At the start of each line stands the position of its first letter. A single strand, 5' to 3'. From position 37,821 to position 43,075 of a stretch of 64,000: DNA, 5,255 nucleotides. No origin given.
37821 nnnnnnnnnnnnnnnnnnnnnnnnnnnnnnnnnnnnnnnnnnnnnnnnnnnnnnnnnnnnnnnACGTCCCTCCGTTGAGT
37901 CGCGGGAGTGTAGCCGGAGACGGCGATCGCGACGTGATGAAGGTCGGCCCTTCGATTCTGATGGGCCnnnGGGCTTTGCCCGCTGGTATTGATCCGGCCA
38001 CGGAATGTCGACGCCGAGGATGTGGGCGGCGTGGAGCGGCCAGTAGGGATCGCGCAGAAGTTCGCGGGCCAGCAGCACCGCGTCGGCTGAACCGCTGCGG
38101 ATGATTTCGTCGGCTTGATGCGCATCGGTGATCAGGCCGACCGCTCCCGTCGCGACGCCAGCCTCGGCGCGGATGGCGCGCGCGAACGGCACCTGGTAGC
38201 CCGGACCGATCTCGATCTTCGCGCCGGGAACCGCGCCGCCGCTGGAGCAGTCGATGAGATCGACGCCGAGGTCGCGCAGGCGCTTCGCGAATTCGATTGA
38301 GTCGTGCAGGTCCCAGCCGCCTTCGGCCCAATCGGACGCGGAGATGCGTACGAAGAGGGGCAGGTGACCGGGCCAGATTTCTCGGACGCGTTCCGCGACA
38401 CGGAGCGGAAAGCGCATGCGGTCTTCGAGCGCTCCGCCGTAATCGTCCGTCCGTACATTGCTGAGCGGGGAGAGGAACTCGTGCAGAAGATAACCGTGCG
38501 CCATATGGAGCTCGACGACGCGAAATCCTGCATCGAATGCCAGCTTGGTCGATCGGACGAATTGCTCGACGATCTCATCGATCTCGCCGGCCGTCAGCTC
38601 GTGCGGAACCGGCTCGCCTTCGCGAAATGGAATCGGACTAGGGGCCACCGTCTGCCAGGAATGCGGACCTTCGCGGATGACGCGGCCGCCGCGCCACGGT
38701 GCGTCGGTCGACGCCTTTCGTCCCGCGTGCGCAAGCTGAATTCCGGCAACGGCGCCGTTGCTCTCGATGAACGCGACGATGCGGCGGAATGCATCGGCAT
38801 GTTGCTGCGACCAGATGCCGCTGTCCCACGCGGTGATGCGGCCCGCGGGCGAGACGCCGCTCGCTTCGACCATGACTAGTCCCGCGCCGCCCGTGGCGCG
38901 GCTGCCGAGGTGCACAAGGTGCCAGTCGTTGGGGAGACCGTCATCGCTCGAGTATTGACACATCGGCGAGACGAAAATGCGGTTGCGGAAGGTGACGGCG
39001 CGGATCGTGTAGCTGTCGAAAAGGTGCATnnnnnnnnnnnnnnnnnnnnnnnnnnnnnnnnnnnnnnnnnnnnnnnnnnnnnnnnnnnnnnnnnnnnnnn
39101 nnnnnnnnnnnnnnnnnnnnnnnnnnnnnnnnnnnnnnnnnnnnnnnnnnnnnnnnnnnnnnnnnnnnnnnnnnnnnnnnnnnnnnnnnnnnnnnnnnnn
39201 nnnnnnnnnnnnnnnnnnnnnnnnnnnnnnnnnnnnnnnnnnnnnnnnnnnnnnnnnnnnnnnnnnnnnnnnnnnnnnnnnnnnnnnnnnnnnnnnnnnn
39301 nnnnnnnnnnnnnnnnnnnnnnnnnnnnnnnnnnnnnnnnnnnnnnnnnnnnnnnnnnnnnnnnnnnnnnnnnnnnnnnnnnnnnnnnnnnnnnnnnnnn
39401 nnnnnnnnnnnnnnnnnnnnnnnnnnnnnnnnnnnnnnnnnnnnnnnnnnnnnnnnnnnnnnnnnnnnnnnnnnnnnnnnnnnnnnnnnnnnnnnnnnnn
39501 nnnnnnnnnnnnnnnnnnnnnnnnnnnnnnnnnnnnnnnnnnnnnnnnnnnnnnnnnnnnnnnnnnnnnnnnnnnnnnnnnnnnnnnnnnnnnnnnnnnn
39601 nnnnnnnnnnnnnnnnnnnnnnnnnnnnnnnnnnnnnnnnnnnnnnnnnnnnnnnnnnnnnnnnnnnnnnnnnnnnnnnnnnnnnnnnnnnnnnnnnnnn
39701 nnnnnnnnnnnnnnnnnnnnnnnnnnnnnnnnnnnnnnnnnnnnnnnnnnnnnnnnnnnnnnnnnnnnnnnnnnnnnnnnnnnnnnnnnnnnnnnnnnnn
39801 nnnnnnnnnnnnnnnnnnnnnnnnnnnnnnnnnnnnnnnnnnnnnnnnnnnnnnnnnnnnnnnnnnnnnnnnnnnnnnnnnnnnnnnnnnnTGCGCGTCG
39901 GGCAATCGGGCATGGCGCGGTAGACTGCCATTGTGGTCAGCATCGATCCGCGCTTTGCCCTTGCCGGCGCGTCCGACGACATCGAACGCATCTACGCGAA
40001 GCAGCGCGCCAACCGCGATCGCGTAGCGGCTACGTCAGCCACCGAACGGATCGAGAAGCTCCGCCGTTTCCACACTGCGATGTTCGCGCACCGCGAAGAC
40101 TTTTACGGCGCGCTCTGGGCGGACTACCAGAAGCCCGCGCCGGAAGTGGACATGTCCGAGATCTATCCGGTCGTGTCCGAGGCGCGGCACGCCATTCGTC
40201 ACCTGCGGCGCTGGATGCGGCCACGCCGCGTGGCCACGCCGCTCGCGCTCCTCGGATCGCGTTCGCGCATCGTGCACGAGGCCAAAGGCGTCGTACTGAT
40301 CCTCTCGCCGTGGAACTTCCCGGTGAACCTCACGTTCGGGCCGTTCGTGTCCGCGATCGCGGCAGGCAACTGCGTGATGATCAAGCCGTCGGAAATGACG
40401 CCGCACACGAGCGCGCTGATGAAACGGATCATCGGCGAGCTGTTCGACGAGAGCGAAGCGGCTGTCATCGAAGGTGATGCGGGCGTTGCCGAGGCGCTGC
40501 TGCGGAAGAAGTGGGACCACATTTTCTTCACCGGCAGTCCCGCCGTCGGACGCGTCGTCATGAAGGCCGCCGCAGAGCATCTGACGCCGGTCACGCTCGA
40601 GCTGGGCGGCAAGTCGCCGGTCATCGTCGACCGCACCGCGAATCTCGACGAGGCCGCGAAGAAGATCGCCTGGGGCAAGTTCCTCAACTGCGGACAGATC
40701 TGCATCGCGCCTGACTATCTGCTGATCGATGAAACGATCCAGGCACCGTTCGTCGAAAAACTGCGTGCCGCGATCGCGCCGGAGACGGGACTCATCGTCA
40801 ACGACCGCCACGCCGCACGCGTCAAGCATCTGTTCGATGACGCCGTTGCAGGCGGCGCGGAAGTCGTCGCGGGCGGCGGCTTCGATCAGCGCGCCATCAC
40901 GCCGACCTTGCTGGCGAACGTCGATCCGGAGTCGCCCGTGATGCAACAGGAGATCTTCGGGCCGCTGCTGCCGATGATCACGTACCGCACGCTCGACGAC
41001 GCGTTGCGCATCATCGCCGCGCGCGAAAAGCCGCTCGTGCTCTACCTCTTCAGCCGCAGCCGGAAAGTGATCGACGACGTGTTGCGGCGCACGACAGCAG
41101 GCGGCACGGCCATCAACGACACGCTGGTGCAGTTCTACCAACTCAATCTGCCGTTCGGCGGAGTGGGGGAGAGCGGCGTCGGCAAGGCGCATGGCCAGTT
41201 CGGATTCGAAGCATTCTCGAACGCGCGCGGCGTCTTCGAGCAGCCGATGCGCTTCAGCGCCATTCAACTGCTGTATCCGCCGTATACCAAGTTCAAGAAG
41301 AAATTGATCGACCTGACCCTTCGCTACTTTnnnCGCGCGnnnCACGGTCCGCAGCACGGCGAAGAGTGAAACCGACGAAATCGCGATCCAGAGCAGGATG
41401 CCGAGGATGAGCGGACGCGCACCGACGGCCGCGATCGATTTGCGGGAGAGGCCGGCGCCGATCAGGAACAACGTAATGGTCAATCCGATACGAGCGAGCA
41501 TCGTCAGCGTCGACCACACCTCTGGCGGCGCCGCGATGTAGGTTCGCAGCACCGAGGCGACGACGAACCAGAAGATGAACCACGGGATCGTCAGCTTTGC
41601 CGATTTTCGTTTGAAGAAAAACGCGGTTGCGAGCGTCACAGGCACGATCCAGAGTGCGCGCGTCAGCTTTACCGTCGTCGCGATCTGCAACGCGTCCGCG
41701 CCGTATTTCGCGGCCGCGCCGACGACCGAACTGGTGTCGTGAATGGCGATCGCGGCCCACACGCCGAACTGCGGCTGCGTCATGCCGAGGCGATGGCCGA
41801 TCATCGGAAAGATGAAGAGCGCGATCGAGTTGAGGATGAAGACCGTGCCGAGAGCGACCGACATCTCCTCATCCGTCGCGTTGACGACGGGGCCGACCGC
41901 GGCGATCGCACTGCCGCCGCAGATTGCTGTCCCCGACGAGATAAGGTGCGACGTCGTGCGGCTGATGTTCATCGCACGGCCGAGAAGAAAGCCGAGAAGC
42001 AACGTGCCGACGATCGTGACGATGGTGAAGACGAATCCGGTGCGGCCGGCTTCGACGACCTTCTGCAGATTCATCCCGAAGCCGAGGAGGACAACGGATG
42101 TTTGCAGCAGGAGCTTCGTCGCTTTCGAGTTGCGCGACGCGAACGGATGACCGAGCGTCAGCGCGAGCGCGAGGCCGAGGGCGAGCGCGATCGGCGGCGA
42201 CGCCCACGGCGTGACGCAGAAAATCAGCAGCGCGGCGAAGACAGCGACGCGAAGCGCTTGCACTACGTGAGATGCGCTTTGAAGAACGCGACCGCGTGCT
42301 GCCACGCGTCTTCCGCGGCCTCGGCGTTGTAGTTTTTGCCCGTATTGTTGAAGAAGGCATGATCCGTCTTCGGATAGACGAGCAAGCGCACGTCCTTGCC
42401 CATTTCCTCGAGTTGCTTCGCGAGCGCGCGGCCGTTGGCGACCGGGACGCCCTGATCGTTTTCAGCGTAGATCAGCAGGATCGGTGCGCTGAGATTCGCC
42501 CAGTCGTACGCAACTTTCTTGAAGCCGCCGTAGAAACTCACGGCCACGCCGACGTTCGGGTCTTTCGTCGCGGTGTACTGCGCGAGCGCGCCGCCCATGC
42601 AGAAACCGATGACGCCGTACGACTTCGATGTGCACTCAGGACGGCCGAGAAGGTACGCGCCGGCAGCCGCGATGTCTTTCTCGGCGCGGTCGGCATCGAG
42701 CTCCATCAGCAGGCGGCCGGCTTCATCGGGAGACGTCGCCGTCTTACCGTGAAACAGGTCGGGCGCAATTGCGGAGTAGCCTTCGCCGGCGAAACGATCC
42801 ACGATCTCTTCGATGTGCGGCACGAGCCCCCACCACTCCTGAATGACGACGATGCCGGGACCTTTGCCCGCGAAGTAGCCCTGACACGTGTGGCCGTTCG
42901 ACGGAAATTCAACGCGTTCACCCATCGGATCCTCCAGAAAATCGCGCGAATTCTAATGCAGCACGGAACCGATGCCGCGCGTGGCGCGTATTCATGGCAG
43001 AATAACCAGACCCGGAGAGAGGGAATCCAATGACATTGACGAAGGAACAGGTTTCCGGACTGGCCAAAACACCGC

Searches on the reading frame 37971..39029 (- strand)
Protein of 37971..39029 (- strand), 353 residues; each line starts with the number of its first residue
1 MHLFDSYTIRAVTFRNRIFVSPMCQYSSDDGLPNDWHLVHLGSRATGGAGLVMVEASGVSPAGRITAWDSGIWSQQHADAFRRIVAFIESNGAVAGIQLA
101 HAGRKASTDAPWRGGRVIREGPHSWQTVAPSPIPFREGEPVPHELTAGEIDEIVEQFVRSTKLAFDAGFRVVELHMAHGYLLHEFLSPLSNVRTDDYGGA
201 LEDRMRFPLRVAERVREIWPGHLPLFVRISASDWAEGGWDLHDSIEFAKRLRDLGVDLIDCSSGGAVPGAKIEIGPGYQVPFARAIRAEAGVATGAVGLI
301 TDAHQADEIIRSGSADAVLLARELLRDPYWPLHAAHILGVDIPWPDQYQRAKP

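Call 11: search_protein_families(library=pfam, proteins=[window:37971-39029:-], max_evalue=0.001)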
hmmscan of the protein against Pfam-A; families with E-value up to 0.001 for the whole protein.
window:37971-39029:- (353 aa): 1 family
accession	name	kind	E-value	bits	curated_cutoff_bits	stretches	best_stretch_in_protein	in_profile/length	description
PF00724.26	Oxidored_FMN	-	9.7e-69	232.7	27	1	3-336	2-337/342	NADH:flavin oxidoreductase / NADH oxidase family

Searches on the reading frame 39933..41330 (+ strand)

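Call 12: search_protein_families(library=pfam, proteins=[window:39933-41330:+], max_evalue=0.001)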
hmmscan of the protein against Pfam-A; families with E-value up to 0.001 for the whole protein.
window:39933-41330:+ (466 aa): 1 family
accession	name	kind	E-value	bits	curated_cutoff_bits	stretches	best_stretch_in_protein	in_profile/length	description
PF00171.27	Aldedh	-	1.7e-90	304.2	23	1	12-432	26-459/461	Aldehyde dehydrogenase family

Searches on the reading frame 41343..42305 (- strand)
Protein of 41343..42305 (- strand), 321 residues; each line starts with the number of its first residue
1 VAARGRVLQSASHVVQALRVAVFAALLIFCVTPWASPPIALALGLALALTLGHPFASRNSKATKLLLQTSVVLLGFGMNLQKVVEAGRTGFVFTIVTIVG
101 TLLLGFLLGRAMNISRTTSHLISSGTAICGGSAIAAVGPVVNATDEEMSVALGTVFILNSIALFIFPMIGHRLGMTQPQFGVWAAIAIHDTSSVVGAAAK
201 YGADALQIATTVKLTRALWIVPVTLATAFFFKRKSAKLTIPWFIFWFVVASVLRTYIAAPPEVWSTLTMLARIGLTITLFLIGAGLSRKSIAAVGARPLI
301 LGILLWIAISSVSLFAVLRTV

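Call 12: search_protein_families(library=pfam, proteins=[window:41343-42305:-], max_evalue=0.001)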
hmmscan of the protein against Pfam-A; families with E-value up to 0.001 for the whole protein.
window:41343-42305:- (321 aa): 2 families
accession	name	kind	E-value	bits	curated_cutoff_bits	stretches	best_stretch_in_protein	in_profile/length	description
PF03601.19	Cons_hypoth698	-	4.6e-59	200.3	24.5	1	21-301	10-303/304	Conserved hypothetical protein 698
PF03812.18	KdgT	-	0.00062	19.7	25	1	39-161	161-293/305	2-keto-3-deoxygluconate permease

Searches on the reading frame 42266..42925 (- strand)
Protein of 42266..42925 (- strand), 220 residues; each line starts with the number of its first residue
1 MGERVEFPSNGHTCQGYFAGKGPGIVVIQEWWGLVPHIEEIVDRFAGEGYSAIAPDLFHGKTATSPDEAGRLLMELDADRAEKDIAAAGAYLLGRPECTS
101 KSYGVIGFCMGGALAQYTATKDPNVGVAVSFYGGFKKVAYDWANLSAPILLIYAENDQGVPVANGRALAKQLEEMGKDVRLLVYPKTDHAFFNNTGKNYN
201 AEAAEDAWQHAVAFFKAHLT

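Call 12: search_protein_families(library=pfam, proteins=[window:42266-42925:-], max_evalue=0.001)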
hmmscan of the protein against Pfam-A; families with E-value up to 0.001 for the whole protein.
window:42266-42925:- (220 aa): 10 families
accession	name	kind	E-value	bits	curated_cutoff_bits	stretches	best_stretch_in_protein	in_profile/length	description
PF01738.24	DLH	-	6.7e-52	176.6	21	1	21-218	12-216/217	Dienelactone hydrolase family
PF08840.17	BAAT_C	-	7.5e-12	46.2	20.9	0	88-135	9-56/210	BAAT / Acyl-CoA thioester hydrolase C terminal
PF00326.27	Peptidase_S9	-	5e-10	39.7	22.6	1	143-208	139-205/213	Prolyl oligopeptidase family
PF12146.15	Hydrolase_4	-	8e-08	32.3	27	1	122-194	167-237/239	Serine aminopeptidase, S33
PF02230.22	Abhydrolase_2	-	1.4e-07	32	23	1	105-191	109-201/217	Phospholipase/Carboxylesterase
PF00561.26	Abhydrolase_1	-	1.1e-06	29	25.8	0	141-192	194-241/245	alpha/beta hydrolase fold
PF12697.13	Abhydrolase_6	-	1.3e-06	29.7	26.3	0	32-130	14-92/217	Alpha/beta hydrolase family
PF12695.13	Abhydrolase_5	-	7.9e-05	22.9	27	1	101-199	57-150/164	Alpha/beta hydrolase family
PF07859.19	Abhydrolase_3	-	0.00048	20.4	25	0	147-192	166-209/210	alpha/beta hydrolase fold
PF12740.14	PETase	-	0.00063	19.7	28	1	101-198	125-220/263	PET hydrolase-like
